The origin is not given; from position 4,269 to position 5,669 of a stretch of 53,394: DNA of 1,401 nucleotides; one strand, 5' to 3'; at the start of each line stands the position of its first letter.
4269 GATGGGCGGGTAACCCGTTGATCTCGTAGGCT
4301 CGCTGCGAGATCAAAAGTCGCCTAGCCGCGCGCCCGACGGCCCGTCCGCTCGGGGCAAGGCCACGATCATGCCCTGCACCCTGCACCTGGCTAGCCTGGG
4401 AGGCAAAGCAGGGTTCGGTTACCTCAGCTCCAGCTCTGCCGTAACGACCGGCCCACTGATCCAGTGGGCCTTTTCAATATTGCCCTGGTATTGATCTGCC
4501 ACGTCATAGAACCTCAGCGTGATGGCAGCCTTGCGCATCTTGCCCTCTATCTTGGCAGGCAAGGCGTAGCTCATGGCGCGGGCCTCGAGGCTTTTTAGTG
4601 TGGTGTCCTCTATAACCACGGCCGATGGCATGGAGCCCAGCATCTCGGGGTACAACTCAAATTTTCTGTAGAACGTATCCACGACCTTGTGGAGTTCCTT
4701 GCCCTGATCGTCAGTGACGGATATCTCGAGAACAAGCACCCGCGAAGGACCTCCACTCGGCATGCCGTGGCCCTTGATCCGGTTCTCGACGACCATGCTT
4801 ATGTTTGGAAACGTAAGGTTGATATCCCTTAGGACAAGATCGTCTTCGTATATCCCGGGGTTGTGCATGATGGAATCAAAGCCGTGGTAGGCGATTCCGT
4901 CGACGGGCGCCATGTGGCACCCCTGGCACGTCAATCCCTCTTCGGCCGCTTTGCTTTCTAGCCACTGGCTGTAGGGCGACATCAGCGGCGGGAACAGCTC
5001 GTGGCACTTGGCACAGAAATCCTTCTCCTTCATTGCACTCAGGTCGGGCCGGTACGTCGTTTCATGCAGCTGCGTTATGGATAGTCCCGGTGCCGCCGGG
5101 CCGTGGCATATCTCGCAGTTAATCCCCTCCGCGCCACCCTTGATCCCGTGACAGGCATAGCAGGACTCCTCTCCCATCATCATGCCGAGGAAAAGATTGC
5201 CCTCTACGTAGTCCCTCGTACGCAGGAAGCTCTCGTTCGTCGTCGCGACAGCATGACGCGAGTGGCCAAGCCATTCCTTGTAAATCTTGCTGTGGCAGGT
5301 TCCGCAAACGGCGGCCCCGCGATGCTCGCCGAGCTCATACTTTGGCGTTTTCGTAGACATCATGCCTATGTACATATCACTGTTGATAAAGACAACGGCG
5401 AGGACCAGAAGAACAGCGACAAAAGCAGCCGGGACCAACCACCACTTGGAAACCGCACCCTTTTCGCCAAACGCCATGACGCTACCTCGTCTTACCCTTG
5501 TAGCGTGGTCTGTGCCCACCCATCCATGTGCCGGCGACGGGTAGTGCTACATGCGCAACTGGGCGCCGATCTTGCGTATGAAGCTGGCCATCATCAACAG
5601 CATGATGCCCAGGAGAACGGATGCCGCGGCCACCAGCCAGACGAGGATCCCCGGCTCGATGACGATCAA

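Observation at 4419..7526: ArsR-gated arsM module carrying two mini membrane proteins and a membrane-anchored pentahaem cytochrome c on a low-GC island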

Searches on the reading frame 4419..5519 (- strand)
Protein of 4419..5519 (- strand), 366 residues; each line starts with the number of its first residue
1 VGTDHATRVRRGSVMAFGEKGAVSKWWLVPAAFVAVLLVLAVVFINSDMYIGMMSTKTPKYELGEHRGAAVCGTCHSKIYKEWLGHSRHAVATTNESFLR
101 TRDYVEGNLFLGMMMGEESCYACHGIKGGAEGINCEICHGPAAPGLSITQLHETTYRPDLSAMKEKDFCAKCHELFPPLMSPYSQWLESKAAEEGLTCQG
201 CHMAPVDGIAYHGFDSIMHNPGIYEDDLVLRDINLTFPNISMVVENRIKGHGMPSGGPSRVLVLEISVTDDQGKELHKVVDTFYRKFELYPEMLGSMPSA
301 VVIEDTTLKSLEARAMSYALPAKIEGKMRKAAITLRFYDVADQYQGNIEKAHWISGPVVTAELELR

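Call 3: search_protein_families(library=pfam, proteins=[window:4419-5519:-], max_evalue=0.1)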
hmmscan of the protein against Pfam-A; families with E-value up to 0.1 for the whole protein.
window:4419-5519:- (366 aa): 8 families
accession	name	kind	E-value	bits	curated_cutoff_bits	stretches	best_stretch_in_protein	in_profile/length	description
PF14522.11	Cytochrome_C7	-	7.9e-07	29.3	24.8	1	66-139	8-66/67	Cytochrome c7 and related cytochrome c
PF22113.1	Mtrc-MtrF_II-IV_dom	-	3.7e-05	23.7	30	1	69-127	120-166/176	Outer membrane cytochrome MtrC/MtrF-like, domains II/IV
PF13435.11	Cytochrome_C554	-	0.00053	21.3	20.8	1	71-140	1-84/84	Cytochrome c554 and c-prime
PF09699.15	Paired_CXXCH_1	-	0.0013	18.8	20.6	0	163-203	4-37/41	Doubled CXXCH motif (Paired_CXXCH_1)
PF07627.16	PSCyt3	-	0.0039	17.9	27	0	149-179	51-81/98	Protein of unknown function (DUF1588)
PF12773.13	DZR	-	0.027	15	27.3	0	67-138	10-44/45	Double zinc ribbon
PF14537.11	Cytochrom_c3_2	-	0.031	15.2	25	0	119-202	8-78/79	Cytochrome c3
PF03264.19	Cytochrom_NNT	-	0.041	14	24.1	1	160-204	30-74/174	NapC/NirT cytochrome c family, N-terminal region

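Call 4: search_protein_families(library=ncbifam, proteins=[window:4419-5519:-], max_evalue=0.1)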
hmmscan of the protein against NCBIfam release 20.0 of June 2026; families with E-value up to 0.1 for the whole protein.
window:4419-5519:- (366 aa): 7 families
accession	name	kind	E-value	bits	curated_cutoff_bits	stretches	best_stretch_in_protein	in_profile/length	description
NF040886.1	cyt_C_like_Sec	equivalog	7.2e-11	41.3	250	1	120-339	157-402/423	multiheme c-type cytochrome (seleno)protein ExtKL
TIGR03508.1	decahem_SO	subfamily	3.7e-08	33.2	192.2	1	130-203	32-102/258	DmsE family decaheme c-type cytochrome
NF041028.1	decahem_GSU2203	exception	1.9e-06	27.4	325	1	133-203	68-133/317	GSU2203 family decaheme c-type cytochrome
TIGR04257.1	nanowire_3heme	domain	0.0002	21.5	40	0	164-203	23-59/75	c(7)-type cytochrome triheme domain-containing protein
NF041198.1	UshA_like_PCGU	equivalog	0.00059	18.5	275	1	62-174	401-509/519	UshA-like (seleno)protein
TIGR03153.1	cytochr_NrfH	equivalog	0.00098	19.2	134.2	1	160-204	21-61/138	cytochrome c nitrite reductase small subunit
TIGR03507.1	decahem_SO1788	subfamily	0.0083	14.6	209.3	1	69-126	617-662/672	OmcA/MtrC family decaheme c-type cytochrome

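Call 5: find_homologous_proteins(query=window:4419-5477:-)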
Query window:4419-5477:- (352 aa): 111 proteins with E <= 0.001 among 2672 candidates.
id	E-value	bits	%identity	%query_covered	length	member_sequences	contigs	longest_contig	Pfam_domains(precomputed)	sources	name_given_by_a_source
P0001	2.7e-242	821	100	100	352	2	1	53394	PF14522.12,PF22113.2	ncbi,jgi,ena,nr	ncbi:MAG: cytochrome c family protein [Betaproteobacteria bacterium]|nr:cytochrome c family protein 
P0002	2.1e-195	667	81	100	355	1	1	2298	PF14522.12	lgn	-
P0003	2.0e-191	654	79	100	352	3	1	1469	PF13435.12,PF14522.12,PF22113.2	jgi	jgi:hypothetical protein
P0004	1.2e-184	632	74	100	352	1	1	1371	PF13435.12,PF14522.12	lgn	-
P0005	4.9e-183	626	74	100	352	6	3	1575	PF13435.12,PF14522.12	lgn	-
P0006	1.8e-181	621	72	100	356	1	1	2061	PF13435.12,PF14522.12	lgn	-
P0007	2.2e-180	618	75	100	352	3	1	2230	PF13435.12,PF14522.12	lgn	-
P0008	2.6e-179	614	73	100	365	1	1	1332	PF14522.12,PF22113.2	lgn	-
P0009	4.0e-175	600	71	100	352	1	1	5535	PF13435.12,PF14522.12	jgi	-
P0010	2.2e-145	502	59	99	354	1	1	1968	PF09699.16,PF14522.12,PF22113.2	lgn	-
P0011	4.4e-145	501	61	98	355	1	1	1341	PF14522.12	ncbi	-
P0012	2.4e-128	446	58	92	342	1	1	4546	PF09699.16,PF13435.12,PF14522.12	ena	-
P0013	7.7e-126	438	58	90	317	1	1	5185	PF09699.16,PF13435.12,PF14522.12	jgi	jgi:hypothetical protein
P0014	2.0e-124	433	54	96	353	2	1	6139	PF09699.16,PF13435.12,PF14522.12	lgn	-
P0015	8.1e-115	402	53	90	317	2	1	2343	PF09699.16,PF14537.12,PF13435.12,PF14522.12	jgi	jgi:hypothetical protein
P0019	1.2e-106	375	49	96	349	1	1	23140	PF09699.16,PF13435.12,PF14522.12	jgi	jgi:hypothetical protein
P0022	5.2e-103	363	47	97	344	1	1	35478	PF13435.12,PF14522.12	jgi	jgi:hypothetical protein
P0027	3.7e-100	354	46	97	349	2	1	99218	PF13435.12,PF14522.12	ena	-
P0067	1.5e-92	329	42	97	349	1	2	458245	PF13435.12,PF14522.12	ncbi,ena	-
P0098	2.7e-82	295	40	96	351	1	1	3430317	PF09699.16,PF13435.12,PF14522.12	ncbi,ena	-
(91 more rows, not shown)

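Call 6: find_encoding_contigs(protein=P0009, flank=6000, max_places=3)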
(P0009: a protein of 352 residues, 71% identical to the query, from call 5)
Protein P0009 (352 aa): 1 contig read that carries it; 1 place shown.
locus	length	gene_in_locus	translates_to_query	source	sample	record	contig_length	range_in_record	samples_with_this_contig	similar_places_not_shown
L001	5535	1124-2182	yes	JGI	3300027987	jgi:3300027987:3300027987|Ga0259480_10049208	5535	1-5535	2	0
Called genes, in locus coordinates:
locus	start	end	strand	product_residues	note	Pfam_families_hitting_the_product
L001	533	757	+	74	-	-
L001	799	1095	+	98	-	-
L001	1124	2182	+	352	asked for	PF14522:Cytochrome_C7 (faint), PF13435:Cytochrome_C554 (faint)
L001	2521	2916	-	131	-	PF00034:Cytochrom_C (weak), PF13442:Cytochrome_CBB3 (weak)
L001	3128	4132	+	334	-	PF04392:ABC_sub_bind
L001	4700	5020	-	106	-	-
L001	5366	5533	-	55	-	?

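Call 7: find_encoding_contigs(protein=P0019, flank=6000, max_places=3)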
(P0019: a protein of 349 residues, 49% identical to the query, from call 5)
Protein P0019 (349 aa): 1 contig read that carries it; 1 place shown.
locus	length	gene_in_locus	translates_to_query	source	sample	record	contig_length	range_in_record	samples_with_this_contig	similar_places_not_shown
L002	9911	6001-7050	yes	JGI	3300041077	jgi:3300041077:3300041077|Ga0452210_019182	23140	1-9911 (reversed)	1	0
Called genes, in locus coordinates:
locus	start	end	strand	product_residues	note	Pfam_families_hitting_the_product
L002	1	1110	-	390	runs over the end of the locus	-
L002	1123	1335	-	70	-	PF01037:AsnC_trans_reg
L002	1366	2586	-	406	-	PF00291:PALP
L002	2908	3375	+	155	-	PF00085:Thioredoxin, PF13905:Thioredoxin_8 (faint)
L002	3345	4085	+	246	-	PF14595:Thioredoxin_9 (weak), PF00085:Thioredoxin, PF13098:Thioredoxin_2, PF00581:Rhodanese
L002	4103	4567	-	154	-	PF03551:PadR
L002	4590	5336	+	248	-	PF01135:PCMT, PF01209:Ubie_methyltran, PF05175:MTS, PF06325:PrmA, PF13489:Methyltransf_23, PF13847:Methyltransf_31, PF08241:Methyltransf_11, PF08242:Methyltransf_12, +6 more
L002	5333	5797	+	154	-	PF08859:DGC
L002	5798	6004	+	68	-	-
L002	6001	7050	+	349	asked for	PF09699:Paired_CXXCH_1 (faint), PF14522:Cytochrome_C7 (faint), PF13435:Cytochrome_C554 (faint)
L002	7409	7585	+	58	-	-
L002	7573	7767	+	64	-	-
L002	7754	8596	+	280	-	PF25133:TYW2_N_2, PF02475:TRM5-TYW2_MTfase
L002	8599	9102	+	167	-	PF04068:Fer4_RLI, PF04034:Ribo_biogen_C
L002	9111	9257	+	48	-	PF01020:Ribosomal_L40e (weak)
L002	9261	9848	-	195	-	PF01066:CDP-OH_P_transf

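Call 8: find_encoding_contigs(protein=P0098, flank=6000, max_places=3)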
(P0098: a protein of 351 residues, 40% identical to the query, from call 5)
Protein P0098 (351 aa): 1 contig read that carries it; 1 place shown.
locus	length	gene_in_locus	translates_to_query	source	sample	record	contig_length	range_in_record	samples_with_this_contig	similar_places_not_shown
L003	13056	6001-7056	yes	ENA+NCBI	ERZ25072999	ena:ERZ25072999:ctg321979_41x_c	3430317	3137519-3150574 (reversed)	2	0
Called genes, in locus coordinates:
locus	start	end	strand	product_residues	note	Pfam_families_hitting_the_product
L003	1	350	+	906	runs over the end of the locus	PF00521:DNA_topoisoIV, PF03989:DNA_gyraseA_C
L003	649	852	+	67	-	-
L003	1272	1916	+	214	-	-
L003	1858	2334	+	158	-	PF09917:DUF2147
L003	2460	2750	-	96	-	-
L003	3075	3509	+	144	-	PF04828:GFA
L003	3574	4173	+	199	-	PF01510:Amidase_2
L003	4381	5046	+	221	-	PF05721:PhyH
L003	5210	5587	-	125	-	-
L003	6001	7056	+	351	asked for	PF09699:Paired_CXXCH_1 (faint), PF14522:Cytochrome_C7 (faint), PF13435:Cytochrome_C554 (weak)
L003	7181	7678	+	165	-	PF01467:CTP_transf_like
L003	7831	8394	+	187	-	PF00160:Pro_isomerase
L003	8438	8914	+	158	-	PF00160:Pro_isomerase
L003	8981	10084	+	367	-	PF02547:Queuosine_synth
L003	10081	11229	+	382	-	PF01702:TGT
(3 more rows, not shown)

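Call 9: find_encoding_contigs(protein=P0022, flank=6000, max_places=2)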
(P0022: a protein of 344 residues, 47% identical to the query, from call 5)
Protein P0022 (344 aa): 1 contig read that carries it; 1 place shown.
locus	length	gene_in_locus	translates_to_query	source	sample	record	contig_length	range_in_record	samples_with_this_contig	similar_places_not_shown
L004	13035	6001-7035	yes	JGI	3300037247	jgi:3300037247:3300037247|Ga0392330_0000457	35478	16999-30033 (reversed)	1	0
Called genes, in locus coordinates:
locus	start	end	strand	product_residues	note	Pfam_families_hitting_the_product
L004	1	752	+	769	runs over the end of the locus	PF21623:HK_sensor_dom_bact, PF01590:GAF, PF13185:GAF_2, PF13487:HD_5, PF01966:HD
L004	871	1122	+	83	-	PF01381:HTH_3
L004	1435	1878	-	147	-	PF00571:CBS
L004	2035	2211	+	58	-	-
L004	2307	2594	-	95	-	-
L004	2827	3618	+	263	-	-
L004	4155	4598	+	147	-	PF12844:HTH_19, PF13560:HTH_31 (weak), PF01381:HTH_3, PF13518:HTH_28 (faint)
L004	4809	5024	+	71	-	-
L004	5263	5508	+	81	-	-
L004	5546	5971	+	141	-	PF10778:DehI (faint), PF02627:CMD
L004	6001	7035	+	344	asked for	PF14522:Cytochrome_C7 (weak), PF13435:Cytochrome_C554 (faint)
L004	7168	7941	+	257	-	-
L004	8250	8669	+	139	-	PF13560:HTH_31 (faint), PF01381:HTH_3 (weak), PF13384:HTH_23 (faint)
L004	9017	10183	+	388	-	-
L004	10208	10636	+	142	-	-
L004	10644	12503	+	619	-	PF08447:PAS_3 (faint), PF00672:HAMP, PF00989:PAS, PF08448:PAS_4, PF13188:PAS_8 (weak), PF13426:PAS_9, PF01590:GAF, PF13185:GAF_2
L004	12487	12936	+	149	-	PF01966:HD, PF13487:HD_5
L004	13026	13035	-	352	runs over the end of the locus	PF05362:Lon_C, PF13541:ChlI, PF00158:Sigma54_activat (weak), PF00493:MCM (weak), PF01078:Mg_chelatase, PF05496:RuvB_N (faint), PF07728:AAA_5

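Call 10: find_encoding_contigs(protein=P0014, flank=6000, max_places=2)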
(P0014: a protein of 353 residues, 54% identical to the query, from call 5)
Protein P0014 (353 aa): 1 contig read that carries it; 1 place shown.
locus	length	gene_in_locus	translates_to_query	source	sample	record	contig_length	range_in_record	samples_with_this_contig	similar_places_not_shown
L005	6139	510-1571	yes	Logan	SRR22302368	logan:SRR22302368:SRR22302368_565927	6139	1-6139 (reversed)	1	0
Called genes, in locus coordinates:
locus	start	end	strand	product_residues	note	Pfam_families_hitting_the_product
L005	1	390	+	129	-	?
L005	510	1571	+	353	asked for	PF09699:Paired_CXXCH_1 (faint), PF14522:Cytochrome_C7 (faint), PF13435:Cytochrome_C554 (faint)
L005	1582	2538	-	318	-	PF04166:PdxA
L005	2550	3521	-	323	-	PF13623:SurA_N_2, PF13624:SurA_N_3, PF09312:SurA_N, PF13145:Rotamase_2, PF13616:Rotamase_3, PF00639:Rotamase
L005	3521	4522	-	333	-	PF13623:SurA_N_2, PF13624:SurA_N_3, PF13145:Rotamase_2, PF13616:Rotamase_3, PF00639:Rotamase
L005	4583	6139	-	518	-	?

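Call 11: find_encoding_contigs(protein=P0027, flank=6000, max_places=2)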
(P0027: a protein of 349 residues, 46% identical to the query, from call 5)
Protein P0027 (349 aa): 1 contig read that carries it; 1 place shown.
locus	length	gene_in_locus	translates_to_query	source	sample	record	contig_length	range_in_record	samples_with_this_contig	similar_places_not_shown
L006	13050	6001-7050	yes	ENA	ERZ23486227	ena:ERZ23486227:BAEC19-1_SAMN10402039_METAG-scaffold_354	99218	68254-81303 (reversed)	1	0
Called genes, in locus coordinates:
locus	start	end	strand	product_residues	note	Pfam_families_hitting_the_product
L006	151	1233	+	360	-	PF00704:Glyco_hydro_18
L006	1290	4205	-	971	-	PF24893:DUF7743 (faint), PF12245:Big_3_2 (faint), PF23034:DUF7035 (weak), PF19077:Big_13 (faint), PF22352:K319L-like_PKD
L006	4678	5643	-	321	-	-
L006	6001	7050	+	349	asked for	PF14522:Cytochrome_C7 (faint), PF13435:Cytochrome_C554 (faint)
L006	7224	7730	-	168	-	PF00034:Cytochrom_C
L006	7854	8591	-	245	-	PF02683:DsbD_TM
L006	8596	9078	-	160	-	-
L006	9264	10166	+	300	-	PF13240:Zn_Ribbon_1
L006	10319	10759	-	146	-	PF07366:SnoaL, PF12680:SnoaL_2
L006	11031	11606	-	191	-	PF00891:Methyltransf_2 (weak), PF05891:Methyltransf_PK, PF13489:Methyltransf_23 (weak), PF01209:Ubie_methyltran, PF02390:Methyltransf_4, PF13847:Methyltransf_31, PF08241:Methyltransf_11, PF13649:Methyltransf_25, +1 more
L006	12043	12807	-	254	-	PF01061:ABC2_membrane, PF12698:ABC2_membrane_3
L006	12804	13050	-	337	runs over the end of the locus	PF00005:ABC_tran, PF13304:AAA_21 (weak), PF13732:DrrA1-3_C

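Call 12: find_encoding_contigs(protein=P0067, flank=6000, max_places=2)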
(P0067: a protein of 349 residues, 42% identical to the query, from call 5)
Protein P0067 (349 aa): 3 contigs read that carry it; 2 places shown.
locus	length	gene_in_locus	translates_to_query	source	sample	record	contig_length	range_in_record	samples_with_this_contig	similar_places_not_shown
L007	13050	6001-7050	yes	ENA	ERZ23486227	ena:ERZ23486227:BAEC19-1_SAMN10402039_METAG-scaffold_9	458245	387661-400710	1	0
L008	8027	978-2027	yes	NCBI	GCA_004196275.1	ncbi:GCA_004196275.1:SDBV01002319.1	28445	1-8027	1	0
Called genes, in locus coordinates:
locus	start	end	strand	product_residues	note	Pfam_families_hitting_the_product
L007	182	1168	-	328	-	PF08240:ADH_N, PF00107:ADH_zinc_N, PF13602:ADH_zinc_N_2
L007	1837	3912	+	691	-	-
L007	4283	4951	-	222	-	-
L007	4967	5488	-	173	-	-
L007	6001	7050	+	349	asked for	PF14522:Cytochrome_C7 (weak), PF13435:Cytochrome_C554 (faint)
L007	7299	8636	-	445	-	PF06863:DUF1254, PF06742:DUF1214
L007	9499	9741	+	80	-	-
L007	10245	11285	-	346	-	PF00665:rve, PF13683:rve_3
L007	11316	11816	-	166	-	PF01527:HTH_Tnp_1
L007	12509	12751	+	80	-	-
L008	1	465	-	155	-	?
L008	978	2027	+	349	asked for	PF14522:Cytochrome_C7 (weak), PF13435:Cytochrome_C554 (faint)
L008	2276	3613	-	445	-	PF06863:DUF1254, PF06742:DUF1214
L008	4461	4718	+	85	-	-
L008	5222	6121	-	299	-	PF00665:rve, PF13683:rve_3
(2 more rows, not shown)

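Call 19: find_related_loci(query=A1, collection=genome_contigs, flank=7000)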
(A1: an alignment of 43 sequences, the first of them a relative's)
Query A1 (352 aa) in genome_contigs; peptide patterns used: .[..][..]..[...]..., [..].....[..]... (x = any residue, [..] = any of these).
599 stretches matched a pattern (row limit reached: there are more); 57 encode a relative of the query (tblastn E <= 1e-3); 57 distinct loci.
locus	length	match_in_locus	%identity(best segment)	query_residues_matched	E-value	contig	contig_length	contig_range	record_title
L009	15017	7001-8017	54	6-344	8e-129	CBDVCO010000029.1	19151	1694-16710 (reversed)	MAG TPA_asm: uncultured bacterium isolate SRR22302368_binner123_Refined_21 genome assembly, contig: ERZ25747235.855, who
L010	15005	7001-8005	49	19-352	1e-111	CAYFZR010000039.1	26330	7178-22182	MAG TPA_asm: uncultured archaeon isolate ERP108616_co1_421 genome assembly, contig: k119_1025315, whole genome shotgun s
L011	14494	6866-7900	47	6-349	3e-109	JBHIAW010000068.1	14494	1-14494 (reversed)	MAG: bacterium isolate K_2_bin.52 NODE_2090_length_14494_cov_13.045363, whole genome shotgun sequence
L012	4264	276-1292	46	13-351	3e-106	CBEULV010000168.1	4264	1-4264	MAG TPA_asm: uncultured Gammaproteobacteria bacterium isolate SRR13515399_binner23_Refined_8 genome assembly, contig: ER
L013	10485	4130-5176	46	9-351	7e-104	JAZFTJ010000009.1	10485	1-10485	MAG: Candidatus Hydrothermarchaeales archaeon isolate BS2bin.30 BS2bin.30_9, whole genome shotgun sequence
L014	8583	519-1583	45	4-351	4e-101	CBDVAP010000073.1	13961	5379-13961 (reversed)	MAG TPA_asm: uncultured bacterium isolate SRR22302374_metabat2_57 genome assembly, contig: ERZ26661914.2780, whole genom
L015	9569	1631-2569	47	27-351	5e-99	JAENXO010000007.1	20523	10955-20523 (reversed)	MAG: Gemmatimonadetes bacterium isolate 14_8_m_bin36 k141_1936868_length_20523_cov_45.6157, whole genome shotgun sequenc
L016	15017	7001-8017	45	19-351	4e-98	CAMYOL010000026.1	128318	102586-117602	MAG: uncultured Ectothiorhodospiraceae bacterium isolate ES_Gamma_064 genome assembly, contig: scaffold_19, whole genome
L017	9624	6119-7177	42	9-351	7e-96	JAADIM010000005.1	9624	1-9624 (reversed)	MAG: Gammaproteobacteria bacterium isolate M_MetaBat.56 contig-127_25719, whole genome shotgun sequence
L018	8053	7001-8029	44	9-351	1e-92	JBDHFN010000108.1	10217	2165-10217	MAG: Gemmatimonadota bacterium isolate M8-58_Bin_228 M8-58_Bin_228_scaffold_44596, whole genome shotgun sequence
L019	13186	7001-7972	43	34-352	5e-91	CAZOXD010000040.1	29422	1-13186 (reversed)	MAG TPA_asm: uncultured Pseudomonadota bacterium isolate binchicken_co136_95 genome assembly, contig: NODE_707_length_29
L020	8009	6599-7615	41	23-351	8e-89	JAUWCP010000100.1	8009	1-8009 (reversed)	MAG: Hyphomicrobium sp. isolate CSMAG_2141 CSMAG_2141_k141_1279854_length_8009_cov_15.0000, whole genome shotgun sequenc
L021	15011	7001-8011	40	20-351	8e-85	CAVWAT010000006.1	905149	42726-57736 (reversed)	MAG: uncultured Alphaproteobacteria bacterium isolate MFD03804.bin.1.101 genome assembly, contig: contig_28062, whole ge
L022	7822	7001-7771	46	10-265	8e-80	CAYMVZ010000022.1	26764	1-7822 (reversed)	MAG TPA_asm: uncultured Nitrospinota bacterium isolate binchicken_co201_466 genome assembly, contig: NODE_1710_length_26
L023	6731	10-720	49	117-349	2e-79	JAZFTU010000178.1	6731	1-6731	MAG: Candidatus Hydrothermarchaeaceae archaeon isolate BS2bin.40 BS2bin.40_178, whole genome shotgun sequence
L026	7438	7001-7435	47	19-159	2e-40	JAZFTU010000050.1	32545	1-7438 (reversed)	MAG: Candidatus Hydrothermarchaeaceae archaeon isolate BS2bin.40 BS2bin.40_50, whole genome shotgun sequence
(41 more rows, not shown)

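Call 20: find_related_loci(query=A1, collection=metagenome_contigs, flank=7000)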
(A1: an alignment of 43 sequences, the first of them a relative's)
Query A1 (352 aa) in metagenome_contigs; peptide patterns used: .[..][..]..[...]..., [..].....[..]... (x = any residue, [..] = any of these).
599 stretches matched a pattern (row limit reached: there are more); 84 encode a relative of the query (tblastn E <= 1e-3); the best 80 are kept; 80 distinct loci.
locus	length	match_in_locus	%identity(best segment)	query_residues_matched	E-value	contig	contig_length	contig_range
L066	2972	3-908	75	51-352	7e-175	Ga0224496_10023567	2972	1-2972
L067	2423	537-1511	49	29-349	1e-111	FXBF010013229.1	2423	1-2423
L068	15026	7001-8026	46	15-351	9e-105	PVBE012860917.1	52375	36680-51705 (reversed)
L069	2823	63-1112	44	8-351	2e-107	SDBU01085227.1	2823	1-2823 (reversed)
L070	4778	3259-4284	46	12-351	2e-104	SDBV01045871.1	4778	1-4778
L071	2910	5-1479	48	18-349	8e-107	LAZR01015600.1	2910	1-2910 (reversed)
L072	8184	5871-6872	43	20-351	7e-100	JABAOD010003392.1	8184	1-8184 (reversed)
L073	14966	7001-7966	44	34-351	2e-99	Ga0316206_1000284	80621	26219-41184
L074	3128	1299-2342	43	4-348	1e-99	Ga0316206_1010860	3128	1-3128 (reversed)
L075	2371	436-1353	48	45-351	2e-101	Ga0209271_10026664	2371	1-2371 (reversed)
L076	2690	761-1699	46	27-351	5e-100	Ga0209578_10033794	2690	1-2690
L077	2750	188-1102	47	46-351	3e-99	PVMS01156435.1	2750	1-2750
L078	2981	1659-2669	46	18-349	3e-98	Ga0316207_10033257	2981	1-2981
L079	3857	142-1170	44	6-343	2e-96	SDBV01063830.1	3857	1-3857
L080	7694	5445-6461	40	19-351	1e-91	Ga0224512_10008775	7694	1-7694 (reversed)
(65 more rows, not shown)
